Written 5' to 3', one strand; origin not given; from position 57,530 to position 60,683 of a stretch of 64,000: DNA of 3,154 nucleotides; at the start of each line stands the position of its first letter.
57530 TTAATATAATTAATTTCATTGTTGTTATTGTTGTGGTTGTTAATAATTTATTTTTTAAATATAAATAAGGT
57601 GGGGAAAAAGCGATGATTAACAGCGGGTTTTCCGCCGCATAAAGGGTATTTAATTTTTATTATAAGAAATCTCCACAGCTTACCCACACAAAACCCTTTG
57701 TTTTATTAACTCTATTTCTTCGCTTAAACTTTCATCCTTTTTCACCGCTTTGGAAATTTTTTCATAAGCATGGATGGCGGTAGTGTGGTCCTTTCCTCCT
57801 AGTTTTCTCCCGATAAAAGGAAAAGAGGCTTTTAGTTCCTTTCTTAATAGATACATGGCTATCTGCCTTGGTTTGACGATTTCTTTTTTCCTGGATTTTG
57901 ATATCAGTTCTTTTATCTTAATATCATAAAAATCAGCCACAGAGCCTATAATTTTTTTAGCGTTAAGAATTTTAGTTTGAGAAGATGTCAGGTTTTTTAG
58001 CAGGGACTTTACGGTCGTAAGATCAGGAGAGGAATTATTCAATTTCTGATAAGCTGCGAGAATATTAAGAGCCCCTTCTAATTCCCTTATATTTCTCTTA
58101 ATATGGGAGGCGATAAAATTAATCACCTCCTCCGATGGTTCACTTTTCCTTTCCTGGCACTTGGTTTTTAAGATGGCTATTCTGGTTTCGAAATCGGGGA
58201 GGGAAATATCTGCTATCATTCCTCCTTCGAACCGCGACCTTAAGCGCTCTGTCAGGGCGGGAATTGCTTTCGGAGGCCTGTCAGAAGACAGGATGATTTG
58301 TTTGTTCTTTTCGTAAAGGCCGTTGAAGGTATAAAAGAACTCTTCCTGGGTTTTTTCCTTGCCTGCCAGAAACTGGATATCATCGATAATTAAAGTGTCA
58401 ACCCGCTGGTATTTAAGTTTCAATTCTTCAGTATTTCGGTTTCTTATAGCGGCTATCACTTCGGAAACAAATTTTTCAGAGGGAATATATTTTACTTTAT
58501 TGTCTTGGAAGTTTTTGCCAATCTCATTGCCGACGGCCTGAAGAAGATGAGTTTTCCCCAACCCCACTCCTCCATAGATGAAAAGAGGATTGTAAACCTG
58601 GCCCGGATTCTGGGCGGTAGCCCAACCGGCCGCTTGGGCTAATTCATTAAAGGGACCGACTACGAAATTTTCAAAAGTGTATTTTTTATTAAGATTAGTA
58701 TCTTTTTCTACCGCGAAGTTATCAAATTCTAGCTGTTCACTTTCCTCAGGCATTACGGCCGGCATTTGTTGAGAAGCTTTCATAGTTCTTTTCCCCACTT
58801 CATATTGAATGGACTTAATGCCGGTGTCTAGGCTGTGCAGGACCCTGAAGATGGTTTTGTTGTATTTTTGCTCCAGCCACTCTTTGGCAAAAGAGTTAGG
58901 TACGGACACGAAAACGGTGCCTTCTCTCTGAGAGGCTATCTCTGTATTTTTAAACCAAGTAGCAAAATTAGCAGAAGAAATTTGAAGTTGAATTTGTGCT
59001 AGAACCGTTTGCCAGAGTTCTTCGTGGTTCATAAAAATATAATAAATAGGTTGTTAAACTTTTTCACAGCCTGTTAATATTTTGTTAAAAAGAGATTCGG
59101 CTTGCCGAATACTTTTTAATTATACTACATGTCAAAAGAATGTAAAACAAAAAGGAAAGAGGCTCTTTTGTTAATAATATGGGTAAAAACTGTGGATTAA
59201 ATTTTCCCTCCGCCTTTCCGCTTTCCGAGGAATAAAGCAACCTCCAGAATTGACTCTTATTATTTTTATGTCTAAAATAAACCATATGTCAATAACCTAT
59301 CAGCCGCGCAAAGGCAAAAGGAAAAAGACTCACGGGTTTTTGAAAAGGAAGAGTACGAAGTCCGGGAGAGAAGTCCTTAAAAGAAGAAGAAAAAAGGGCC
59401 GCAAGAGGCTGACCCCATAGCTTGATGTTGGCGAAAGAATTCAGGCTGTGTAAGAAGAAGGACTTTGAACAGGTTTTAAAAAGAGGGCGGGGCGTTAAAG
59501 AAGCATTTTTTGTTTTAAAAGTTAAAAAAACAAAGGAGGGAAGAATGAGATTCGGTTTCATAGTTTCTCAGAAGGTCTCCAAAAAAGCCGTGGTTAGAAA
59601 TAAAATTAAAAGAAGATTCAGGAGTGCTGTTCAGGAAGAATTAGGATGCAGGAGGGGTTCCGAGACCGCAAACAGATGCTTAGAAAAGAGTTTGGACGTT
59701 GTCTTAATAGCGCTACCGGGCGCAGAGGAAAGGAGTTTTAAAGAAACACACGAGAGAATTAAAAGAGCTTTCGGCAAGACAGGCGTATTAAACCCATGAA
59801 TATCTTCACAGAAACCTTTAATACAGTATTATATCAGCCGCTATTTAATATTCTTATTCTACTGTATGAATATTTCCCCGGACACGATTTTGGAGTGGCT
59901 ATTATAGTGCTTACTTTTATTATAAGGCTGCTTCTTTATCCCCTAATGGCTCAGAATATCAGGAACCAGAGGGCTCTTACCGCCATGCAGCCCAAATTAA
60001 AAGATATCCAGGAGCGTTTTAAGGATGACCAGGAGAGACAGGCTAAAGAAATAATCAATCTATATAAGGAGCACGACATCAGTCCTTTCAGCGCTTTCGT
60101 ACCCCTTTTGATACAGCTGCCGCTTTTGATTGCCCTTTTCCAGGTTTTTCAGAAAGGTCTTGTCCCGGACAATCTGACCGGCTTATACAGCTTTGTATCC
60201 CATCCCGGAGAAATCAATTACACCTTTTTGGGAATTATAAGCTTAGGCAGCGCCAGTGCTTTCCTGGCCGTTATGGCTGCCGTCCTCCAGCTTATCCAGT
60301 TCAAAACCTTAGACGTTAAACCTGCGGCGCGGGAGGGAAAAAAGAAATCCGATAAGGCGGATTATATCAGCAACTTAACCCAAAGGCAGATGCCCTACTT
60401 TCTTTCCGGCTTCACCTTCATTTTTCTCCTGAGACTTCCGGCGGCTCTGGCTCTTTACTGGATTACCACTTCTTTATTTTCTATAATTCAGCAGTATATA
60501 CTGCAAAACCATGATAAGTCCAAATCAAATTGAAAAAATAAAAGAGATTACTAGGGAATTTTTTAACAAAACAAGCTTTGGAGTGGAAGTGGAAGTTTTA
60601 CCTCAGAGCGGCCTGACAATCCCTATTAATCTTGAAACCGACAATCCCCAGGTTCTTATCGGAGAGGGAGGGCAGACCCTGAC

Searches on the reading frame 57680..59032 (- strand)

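Call 70: search_protein_families(library=pfam, proteins=[window:57680-59032:-], max_evalue=0.001)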
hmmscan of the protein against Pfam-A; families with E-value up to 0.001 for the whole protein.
window:57680-59032:- (450 aa): 8 families
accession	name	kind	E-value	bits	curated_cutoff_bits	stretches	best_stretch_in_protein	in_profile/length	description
PF00308.24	Bac_DnaA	-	3.6e-68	229.3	23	1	114-274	1-161/162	Bacterial DnaA ATPAse domain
PF08299.17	Bac_DnaA_C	-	2.4e-26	92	31.5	1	359-426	2-69/69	Bacterial dnaA protein helix-turn-helix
PF11638.13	DnaA_N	-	7.9e-16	58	24.6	1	4-62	1-60/65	DnaA N-terminal domain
PF01695.23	IstB_IS21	-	1.7e-07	31.4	24.1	1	151-251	96-193/238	IstB-like ATP binding protein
PF00004.35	AAA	-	4.8e-07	30.7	21.2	1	151-269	2-128/131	ATPase family associated with various cellular activities (AAA)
PF22688.2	Hda_lid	-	0.00016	22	27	0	283-325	3-45/65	Hda, lid domain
PF01637.24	ATPase_2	-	0.00048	20.4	33.2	1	146-257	19-123/225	ATPase domain predominantly from Archaea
PF13401.12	AAA_22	-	0.00097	19.9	27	0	150-182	8-39/130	AAA domain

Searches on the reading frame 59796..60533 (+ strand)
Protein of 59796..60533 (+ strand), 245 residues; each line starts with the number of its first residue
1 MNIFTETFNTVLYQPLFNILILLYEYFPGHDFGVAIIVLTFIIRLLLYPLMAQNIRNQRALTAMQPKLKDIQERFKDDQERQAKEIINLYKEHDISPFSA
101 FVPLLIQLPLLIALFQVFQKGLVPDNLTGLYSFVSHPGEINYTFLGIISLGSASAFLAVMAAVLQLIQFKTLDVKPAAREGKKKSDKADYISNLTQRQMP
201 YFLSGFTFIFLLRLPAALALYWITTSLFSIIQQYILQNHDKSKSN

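Call 70: search_protein_families(library=pfam, proteins=[window:59796-60533:+], max_evalue=0.001)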
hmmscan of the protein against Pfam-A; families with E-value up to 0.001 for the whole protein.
window:59796-60533:+ (245 aa): 1 family
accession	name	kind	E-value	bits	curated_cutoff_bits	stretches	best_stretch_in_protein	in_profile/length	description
PF02096.25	60KD_IMP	-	6.6e-44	150.2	35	1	32-237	1-162/163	60Kd inner membrane protein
